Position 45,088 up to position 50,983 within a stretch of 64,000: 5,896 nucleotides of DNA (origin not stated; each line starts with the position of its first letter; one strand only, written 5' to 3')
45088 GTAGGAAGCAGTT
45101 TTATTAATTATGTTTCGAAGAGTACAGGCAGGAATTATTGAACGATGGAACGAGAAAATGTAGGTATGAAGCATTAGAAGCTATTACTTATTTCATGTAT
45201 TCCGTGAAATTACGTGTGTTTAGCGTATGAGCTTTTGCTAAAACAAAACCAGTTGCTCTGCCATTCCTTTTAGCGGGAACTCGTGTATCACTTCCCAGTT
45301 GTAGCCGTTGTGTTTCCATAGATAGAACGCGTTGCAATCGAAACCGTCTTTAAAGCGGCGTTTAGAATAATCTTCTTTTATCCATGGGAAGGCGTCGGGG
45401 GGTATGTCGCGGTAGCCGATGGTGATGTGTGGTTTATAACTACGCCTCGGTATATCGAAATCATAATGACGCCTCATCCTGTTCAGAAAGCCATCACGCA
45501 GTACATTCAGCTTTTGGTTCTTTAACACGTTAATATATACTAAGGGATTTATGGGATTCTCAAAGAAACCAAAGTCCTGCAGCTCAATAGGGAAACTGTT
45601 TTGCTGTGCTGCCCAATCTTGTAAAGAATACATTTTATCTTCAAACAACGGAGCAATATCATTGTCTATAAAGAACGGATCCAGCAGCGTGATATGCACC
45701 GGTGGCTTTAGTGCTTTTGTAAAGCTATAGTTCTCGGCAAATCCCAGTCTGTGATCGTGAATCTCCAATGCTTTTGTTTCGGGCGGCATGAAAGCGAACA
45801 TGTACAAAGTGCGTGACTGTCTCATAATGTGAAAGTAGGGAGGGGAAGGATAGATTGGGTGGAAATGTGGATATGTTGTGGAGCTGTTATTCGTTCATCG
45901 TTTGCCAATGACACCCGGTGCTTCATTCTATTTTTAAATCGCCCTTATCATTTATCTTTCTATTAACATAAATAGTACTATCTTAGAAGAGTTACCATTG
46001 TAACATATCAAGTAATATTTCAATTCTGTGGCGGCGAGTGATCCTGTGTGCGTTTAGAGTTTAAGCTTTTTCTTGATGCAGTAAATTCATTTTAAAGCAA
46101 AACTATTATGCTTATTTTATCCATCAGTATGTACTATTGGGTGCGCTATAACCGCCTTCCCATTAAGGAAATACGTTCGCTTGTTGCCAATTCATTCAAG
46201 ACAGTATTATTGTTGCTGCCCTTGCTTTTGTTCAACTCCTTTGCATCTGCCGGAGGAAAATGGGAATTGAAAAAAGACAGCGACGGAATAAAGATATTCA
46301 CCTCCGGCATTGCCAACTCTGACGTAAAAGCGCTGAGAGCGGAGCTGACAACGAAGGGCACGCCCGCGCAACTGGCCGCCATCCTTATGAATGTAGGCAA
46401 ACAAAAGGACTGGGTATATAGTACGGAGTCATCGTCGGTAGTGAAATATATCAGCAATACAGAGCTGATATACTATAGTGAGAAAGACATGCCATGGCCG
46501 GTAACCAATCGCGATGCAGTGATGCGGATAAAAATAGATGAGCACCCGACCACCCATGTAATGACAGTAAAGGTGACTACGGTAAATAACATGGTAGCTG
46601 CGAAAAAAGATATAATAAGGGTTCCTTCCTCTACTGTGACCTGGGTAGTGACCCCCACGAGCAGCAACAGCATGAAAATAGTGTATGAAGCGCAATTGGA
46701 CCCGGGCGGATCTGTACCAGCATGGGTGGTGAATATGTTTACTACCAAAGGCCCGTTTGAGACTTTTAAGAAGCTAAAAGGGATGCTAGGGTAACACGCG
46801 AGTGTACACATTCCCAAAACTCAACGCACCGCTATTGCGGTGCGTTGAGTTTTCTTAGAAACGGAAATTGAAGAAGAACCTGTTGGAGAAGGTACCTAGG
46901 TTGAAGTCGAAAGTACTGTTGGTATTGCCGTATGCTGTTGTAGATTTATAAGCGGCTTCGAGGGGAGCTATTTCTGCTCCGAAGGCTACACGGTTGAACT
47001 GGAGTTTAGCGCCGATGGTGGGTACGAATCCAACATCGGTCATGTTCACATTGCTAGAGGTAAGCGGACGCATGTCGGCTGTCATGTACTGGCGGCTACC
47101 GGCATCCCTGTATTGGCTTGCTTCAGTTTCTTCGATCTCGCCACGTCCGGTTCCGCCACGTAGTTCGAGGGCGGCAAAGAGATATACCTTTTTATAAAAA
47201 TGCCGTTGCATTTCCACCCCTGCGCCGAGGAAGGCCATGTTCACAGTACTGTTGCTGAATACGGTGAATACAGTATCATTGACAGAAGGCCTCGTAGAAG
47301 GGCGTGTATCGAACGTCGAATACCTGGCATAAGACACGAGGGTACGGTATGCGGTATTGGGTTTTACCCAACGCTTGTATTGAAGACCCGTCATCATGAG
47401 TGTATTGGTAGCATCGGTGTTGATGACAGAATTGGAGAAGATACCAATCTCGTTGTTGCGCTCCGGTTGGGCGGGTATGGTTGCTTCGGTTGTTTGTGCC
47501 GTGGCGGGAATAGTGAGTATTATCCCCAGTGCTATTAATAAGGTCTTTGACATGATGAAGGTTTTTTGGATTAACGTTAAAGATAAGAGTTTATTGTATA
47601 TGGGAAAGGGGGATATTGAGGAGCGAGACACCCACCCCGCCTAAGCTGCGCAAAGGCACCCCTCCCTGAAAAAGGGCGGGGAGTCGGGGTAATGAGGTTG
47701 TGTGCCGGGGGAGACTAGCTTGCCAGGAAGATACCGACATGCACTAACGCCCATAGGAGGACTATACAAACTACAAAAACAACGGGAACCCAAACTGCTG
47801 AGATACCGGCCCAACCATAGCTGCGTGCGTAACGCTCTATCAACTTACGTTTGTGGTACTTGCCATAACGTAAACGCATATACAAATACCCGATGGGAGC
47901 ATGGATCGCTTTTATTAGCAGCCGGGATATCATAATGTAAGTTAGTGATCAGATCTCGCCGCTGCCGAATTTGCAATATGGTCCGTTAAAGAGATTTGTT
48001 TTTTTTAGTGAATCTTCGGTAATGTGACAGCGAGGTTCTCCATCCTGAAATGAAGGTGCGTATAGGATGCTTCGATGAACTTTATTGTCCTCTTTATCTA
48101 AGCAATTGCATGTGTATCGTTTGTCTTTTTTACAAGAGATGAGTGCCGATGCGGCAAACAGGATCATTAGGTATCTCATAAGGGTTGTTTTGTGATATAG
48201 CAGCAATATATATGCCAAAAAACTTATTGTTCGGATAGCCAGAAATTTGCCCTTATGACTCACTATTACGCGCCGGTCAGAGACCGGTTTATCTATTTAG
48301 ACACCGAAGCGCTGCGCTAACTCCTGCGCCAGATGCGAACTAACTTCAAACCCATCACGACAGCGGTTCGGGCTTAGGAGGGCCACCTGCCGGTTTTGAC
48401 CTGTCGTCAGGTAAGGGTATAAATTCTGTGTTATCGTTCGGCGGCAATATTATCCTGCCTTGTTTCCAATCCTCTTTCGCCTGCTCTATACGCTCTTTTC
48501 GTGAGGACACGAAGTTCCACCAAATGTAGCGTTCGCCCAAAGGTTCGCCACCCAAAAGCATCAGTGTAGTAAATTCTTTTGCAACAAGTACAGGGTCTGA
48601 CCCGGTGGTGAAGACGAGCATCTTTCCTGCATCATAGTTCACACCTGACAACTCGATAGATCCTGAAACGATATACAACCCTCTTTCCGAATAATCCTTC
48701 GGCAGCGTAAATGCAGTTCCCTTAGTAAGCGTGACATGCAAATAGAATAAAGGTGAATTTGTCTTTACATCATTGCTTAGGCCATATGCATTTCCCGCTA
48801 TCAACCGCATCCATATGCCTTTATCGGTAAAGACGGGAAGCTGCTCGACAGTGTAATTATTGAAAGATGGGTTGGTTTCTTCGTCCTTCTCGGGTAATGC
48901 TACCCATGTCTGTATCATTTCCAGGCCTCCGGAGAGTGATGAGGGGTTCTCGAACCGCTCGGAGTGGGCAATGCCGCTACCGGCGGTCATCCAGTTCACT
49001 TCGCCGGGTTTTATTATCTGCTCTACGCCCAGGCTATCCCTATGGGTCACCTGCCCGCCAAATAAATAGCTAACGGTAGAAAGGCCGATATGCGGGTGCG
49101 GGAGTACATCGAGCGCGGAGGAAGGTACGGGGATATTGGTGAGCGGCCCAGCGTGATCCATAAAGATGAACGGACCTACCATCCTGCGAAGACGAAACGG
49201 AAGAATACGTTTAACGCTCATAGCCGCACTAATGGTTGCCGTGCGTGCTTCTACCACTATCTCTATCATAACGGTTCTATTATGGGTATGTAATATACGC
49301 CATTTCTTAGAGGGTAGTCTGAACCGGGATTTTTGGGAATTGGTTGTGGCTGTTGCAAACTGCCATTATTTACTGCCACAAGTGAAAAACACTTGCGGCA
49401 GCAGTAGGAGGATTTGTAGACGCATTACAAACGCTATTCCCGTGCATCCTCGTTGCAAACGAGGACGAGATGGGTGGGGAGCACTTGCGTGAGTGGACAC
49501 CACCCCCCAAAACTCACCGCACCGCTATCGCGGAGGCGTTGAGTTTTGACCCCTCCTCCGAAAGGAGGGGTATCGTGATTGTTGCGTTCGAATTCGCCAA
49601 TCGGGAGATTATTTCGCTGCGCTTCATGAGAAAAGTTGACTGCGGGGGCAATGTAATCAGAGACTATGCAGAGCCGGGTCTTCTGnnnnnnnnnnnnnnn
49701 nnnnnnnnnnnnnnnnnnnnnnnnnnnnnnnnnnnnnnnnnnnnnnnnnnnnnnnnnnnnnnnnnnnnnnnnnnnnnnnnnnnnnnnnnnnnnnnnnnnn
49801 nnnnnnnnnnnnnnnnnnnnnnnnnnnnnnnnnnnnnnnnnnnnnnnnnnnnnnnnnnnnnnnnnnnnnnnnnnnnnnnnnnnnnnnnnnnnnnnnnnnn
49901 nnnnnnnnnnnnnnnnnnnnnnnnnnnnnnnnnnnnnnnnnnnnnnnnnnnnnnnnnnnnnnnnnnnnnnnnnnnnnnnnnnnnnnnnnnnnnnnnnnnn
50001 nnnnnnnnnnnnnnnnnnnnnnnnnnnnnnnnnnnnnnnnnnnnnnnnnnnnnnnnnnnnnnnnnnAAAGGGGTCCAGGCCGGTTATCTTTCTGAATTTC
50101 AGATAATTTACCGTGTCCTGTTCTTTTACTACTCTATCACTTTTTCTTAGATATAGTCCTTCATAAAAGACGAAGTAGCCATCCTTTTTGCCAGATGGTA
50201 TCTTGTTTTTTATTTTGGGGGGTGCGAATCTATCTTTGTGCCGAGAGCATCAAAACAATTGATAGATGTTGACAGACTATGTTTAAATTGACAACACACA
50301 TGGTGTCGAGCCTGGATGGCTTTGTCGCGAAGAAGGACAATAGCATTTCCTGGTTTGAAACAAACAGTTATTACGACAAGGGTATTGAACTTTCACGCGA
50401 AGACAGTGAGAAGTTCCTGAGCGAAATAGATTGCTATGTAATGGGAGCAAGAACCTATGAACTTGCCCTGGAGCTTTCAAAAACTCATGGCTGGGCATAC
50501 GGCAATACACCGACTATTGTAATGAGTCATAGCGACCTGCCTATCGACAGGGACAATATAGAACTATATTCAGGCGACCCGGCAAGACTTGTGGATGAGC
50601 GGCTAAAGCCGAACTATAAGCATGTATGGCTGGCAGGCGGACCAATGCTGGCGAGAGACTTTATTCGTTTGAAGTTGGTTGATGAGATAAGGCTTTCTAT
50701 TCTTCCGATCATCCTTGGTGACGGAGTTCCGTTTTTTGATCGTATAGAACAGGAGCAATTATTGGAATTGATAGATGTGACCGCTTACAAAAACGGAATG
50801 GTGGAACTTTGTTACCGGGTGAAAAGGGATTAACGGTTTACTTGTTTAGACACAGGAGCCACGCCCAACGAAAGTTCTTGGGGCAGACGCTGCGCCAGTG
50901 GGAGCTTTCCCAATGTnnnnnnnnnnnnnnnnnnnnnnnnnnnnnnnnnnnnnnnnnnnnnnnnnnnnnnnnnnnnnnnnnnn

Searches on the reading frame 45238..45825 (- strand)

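Call 70: search_protein_families(library=pfam, proteins=[window:45238-45825:-], max_evalue=0.001)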
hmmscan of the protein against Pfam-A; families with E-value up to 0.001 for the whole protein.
window:45238-45825:- (195 aa): 2 families
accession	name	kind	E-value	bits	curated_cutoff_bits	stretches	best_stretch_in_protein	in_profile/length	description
PF13563.12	2_5_RNA_ligase2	-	1.1e-17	65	27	1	14-175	1-151/152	2'-5' RNA ligase superfamily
PF02834.22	LigT_PEase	-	6.9e-09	36.2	23.3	0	40-94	32-85/87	LigT like Phosphoesterase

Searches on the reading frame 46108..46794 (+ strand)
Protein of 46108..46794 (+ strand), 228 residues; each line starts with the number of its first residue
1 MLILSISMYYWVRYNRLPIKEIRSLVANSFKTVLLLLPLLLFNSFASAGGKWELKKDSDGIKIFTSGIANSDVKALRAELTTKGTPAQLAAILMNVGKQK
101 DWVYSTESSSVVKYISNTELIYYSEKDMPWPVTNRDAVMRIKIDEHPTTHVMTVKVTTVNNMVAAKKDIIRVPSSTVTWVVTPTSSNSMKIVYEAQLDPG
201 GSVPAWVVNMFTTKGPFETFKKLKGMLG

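Call 70: search_protein_families(library=pfam, proteins=[window:46108-46794:+], max_evalue=0.001)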
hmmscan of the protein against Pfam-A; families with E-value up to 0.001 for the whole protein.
window:46108-46794:+ (228 aa): 1 family
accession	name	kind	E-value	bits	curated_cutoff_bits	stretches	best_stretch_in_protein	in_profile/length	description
PF01852.25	START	-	1.1e-15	58.1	22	1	46-223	15-197/207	START domain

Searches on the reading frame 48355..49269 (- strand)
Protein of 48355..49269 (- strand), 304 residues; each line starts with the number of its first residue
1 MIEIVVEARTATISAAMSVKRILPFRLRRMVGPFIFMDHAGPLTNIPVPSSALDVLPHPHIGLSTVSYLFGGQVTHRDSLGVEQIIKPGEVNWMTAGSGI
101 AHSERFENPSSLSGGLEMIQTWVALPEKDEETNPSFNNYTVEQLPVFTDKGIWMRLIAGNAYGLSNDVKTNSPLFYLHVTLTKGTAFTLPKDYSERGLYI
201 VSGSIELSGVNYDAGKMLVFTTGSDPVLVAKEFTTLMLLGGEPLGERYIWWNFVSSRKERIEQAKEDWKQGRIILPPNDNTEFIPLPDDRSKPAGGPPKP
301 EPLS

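Call 70: search_protein_families(library=pfam, proteins=[window:48355-49269:-], max_evalue=0.001)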
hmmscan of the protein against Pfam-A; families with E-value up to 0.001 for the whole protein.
window:48355-49269:- (304 aa): 2 families
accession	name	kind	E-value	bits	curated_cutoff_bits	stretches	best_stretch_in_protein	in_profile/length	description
PF02678.22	Pirin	-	2.8e-29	101.7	26.1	1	19-123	4-108/108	Pirin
PF05726.19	Pirin_C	-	1.7e-24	86.6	27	1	176-273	1-102/103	Pirin C-terminal cupin domain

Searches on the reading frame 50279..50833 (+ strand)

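Call 70: search_protein_families(library=pfam, proteins=[window:50279-50833:+], max_evalue=0.001)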
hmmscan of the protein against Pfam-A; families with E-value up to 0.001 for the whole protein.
window:50279-50833:+ (184 aa): 1 family
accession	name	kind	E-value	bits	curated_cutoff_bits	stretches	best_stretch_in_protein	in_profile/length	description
PF01872.23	RibD_C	-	1.3e-17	64.7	24.1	1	3-175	2-196/197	RibD C-terminal domain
